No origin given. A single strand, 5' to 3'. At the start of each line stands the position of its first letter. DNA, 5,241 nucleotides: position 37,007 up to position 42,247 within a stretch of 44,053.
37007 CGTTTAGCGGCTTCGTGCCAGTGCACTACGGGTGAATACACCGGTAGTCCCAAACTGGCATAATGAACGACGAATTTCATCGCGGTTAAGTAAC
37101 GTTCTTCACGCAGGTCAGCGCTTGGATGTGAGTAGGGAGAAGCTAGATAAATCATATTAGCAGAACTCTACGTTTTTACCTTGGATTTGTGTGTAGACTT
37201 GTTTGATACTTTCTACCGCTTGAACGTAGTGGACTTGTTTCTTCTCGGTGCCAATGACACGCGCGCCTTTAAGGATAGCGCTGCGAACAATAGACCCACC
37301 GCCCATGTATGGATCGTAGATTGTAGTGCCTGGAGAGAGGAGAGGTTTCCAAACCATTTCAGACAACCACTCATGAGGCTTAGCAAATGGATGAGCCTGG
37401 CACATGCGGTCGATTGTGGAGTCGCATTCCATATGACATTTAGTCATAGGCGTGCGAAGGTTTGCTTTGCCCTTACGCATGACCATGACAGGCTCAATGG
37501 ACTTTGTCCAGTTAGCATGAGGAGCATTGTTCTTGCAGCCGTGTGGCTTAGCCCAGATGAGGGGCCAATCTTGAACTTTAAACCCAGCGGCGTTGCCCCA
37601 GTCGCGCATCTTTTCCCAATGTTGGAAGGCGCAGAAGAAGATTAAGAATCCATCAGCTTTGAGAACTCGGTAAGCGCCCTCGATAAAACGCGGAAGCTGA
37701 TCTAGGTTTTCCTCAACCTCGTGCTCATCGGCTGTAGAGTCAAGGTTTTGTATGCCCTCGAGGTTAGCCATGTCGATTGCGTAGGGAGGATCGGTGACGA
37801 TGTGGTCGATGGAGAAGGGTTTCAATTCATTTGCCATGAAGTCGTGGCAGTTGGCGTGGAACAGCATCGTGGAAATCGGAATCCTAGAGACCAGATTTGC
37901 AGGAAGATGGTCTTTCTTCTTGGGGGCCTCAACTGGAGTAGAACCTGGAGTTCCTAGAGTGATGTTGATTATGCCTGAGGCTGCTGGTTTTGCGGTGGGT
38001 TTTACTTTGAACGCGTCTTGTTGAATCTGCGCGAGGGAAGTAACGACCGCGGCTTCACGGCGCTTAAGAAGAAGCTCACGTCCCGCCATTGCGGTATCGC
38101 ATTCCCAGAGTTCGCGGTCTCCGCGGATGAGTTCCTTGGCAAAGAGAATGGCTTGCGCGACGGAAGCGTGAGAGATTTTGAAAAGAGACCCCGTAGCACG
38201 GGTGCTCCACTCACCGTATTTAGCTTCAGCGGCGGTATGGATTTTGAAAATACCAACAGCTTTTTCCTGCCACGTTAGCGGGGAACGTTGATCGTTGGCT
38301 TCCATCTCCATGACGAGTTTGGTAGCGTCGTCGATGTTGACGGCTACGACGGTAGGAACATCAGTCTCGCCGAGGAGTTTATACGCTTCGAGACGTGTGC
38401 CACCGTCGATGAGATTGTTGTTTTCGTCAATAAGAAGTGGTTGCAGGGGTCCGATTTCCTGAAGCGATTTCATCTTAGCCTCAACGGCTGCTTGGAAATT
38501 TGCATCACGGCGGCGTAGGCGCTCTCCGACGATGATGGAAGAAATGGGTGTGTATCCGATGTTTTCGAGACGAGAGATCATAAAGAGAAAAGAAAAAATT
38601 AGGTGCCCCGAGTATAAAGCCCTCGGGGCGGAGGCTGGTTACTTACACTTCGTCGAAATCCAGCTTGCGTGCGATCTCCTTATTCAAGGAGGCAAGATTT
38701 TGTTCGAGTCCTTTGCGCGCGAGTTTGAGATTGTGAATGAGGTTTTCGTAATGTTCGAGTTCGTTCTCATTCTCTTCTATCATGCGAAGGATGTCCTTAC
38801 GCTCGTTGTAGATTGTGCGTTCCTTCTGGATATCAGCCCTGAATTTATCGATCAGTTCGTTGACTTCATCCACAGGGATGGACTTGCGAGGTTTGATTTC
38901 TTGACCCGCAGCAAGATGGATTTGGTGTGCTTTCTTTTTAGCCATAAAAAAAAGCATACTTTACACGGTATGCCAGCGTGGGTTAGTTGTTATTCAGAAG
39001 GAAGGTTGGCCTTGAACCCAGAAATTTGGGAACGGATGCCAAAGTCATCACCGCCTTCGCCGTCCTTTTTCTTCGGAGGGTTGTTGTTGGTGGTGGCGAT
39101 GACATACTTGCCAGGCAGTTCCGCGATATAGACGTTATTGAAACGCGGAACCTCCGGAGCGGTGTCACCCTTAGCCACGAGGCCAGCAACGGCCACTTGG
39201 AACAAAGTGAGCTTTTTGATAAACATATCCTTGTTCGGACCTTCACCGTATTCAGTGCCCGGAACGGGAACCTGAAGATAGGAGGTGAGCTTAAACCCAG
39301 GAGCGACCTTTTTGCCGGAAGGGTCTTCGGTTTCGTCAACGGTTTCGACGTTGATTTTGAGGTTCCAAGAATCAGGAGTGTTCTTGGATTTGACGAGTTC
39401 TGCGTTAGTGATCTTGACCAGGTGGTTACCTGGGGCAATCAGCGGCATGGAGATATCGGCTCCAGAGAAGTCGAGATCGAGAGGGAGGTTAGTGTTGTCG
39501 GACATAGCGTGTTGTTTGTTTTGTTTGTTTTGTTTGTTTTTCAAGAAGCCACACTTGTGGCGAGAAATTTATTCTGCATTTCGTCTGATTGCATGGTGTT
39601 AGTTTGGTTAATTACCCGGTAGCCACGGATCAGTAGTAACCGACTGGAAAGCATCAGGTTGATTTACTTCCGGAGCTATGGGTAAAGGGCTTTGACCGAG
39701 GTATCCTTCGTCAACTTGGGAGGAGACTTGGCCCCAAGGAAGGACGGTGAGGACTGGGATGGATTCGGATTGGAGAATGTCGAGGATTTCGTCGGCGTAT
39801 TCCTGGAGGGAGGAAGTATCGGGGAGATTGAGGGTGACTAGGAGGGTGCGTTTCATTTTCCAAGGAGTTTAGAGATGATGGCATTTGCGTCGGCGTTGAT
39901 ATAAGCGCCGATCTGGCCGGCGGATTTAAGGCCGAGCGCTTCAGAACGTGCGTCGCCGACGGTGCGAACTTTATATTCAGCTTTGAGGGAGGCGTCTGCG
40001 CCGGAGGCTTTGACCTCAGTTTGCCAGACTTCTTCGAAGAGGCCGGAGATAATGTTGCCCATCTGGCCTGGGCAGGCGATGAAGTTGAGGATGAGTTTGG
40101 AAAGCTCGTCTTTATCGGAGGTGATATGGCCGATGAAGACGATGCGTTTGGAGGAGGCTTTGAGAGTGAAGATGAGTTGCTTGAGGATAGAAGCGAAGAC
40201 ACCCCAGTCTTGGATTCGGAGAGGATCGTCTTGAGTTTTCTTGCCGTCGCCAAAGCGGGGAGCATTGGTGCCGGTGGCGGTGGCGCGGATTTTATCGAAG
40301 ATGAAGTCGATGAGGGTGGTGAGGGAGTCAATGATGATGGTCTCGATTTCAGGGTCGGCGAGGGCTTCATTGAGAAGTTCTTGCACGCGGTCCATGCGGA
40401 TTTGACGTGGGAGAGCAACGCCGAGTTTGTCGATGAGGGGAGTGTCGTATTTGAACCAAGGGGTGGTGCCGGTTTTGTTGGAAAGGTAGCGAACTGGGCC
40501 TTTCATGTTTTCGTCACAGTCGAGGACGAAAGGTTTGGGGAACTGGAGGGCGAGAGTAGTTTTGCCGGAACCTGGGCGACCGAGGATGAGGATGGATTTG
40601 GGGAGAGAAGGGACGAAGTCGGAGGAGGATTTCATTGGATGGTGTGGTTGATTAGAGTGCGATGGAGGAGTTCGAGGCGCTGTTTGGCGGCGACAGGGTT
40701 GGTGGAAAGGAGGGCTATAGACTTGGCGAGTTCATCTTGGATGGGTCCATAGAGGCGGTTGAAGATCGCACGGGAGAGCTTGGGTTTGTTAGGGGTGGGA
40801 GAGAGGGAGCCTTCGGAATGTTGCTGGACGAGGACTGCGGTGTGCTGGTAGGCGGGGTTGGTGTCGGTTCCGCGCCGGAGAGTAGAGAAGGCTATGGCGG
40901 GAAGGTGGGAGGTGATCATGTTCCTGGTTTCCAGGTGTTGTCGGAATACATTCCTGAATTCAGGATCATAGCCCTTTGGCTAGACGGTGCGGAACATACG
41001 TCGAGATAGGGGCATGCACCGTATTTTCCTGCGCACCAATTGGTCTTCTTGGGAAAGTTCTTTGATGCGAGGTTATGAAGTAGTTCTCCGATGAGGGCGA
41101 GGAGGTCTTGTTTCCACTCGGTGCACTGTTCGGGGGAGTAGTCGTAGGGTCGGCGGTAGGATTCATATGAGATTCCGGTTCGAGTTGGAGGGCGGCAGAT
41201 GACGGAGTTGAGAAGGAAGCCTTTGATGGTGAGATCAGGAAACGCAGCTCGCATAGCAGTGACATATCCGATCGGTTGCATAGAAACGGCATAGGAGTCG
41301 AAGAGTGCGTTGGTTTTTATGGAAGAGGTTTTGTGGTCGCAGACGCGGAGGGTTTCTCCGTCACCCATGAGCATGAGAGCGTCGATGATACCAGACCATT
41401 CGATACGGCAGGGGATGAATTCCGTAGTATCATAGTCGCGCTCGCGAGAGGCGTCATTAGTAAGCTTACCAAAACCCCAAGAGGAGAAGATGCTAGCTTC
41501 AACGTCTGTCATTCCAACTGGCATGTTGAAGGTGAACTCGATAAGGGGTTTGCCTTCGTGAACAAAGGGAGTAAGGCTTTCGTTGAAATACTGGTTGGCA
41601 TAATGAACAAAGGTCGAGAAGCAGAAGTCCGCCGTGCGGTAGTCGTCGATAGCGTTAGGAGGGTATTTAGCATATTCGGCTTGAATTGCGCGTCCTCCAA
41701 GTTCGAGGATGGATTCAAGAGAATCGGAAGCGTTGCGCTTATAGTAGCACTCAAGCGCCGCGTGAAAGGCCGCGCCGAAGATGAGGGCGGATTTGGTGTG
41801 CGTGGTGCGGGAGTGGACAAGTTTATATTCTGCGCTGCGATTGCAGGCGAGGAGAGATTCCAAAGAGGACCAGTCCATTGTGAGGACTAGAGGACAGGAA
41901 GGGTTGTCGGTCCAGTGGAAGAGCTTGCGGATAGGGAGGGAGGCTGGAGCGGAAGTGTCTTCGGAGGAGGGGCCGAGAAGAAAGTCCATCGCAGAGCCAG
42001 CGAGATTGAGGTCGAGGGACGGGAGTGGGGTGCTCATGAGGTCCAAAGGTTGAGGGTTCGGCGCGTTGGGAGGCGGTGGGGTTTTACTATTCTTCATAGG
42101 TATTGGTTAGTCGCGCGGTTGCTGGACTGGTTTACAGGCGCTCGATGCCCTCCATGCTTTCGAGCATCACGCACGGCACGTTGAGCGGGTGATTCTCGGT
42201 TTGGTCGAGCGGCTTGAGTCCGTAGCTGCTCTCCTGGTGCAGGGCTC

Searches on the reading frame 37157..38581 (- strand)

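Call 35: search_protein_families(library=phrogs, proteins=[window:37157-38581:-], max_evalue=0.001)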
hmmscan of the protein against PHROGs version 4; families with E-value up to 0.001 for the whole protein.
window:37157-38581:- (474 aa): 17 families
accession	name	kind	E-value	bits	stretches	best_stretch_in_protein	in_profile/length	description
phrog_67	-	other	2.1e-23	84.3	1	239-467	125-351/743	DNA methyltransferase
phrog_498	-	other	1e-20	74.8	2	257-456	222-416/633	DNA methyltransferase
phrog_6025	-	other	2.9e-16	60.6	1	238-352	12-117/192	DNA methyltransferase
phrog_620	-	DNA, RNA and nucleotide metabolism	7.2e-12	46.8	1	8-96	9-95/217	ParB-like partition protein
phrog_3264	-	DNA, RNA and nucleotide metabolism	7.7e-11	43.2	1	7-139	48-185/337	ParB-like partition protein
phrog_940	-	DNA, RNA and nucleotide metabolism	6.4e-09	36.5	1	29-111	25-107/388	nuclease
phrog_6952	-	other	4.4e-07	30.9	1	396-463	113-179/181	DNA methyltransferase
phrog_12047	-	DNA, RNA and nucleotide metabolism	5.7e-07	30.4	1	13-107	5-95/301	ParB-like partition nuclease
phrog_18056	-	DNA, RNA and nucleotide metabolism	6.3e-07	29.6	1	29-109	21-100/387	ParB-like partition nuclease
phrog_15396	-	DNA, RNA and nucleotide metabolism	6.6e-07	30.4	1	36-89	30-83/258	ParB-like partition nuclease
phrog_6218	-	DNA, RNA and nucleotide metabolism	5.5e-06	26.8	1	38-112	32-112/506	ParB-like partition protein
phrog_4715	-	DNA, RNA and nucleotide metabolism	1.3e-05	24.8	1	37-111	175-252/630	ParB-like partition protein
phrog_8071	-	DNA, RNA and nucleotide metabolism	3.8e-05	24.1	1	27-109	25-106/389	ParB-like partition protein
phrog_21315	-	unknown function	8.7e-05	22.6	1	13-145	15-149/415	-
phrog_1033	-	DNA, RNA and nucleotide metabolism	0.00024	22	1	23-143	48-171/334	ParB-like partition protein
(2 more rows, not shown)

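Call 36: search_protein_families(library=pfam, proteins=[window:37157-38581:-], max_evalue=0.001)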
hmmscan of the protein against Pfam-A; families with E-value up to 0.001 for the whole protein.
window:37157-38581:- (474 aa): 1 family
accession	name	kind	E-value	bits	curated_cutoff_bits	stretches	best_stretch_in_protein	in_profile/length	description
PF01555.25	N6_N4_Mtase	-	3.6e-20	73.3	26.7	1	258-455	1-219/221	DNA methylase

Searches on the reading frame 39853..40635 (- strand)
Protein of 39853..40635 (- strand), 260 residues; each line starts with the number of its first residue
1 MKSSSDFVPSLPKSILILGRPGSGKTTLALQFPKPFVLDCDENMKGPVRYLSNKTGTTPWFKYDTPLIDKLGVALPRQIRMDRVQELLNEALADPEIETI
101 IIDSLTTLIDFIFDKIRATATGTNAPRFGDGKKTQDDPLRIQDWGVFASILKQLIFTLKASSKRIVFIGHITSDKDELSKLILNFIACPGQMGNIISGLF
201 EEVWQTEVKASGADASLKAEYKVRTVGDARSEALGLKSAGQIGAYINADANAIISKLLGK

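Call 36: search_protein_families(library=pfam, proteins=[window:39853-40635:-], max_evalue=0.001)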
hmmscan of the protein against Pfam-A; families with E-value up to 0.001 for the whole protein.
window:39853-40635:- (260 aa): 3 families
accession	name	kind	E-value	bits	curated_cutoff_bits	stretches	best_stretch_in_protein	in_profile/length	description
PF13479.12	AAA_24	-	2.9e-15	57.1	27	1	12-209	2-171/195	AAA domain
PF06745.19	ATPase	-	4e-05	23.5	26.6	0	13-32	20-39/231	KaiC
PF13191.12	AAA_16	-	0.00088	20.2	32.6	0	12-125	24-104/167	AAA ATPase domain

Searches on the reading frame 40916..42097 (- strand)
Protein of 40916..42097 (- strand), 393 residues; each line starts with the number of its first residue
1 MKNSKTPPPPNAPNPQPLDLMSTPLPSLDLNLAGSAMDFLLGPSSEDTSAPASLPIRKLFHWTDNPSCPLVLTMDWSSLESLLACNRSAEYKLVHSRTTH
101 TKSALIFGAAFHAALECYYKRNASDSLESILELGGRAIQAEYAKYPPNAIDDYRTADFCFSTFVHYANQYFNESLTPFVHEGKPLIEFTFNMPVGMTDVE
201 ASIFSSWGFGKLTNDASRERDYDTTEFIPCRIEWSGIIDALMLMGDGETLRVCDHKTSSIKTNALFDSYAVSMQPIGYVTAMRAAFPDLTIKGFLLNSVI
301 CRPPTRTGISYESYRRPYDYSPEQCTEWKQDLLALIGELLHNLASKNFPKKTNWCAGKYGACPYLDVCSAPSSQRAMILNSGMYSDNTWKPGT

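Call 36: search_protein_families(library=pfam, proteins=[window:40916-42097:-], max_evalue=0.001)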
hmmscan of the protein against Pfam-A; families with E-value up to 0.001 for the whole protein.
window:40916-42097:- (393 aa): 1 family
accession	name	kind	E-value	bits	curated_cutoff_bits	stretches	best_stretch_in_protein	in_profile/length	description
PF12705.13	PDDEXK_1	-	2.9e-14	54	22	1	77-368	5-246/247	PD-(D/E)XK nuclease superfamily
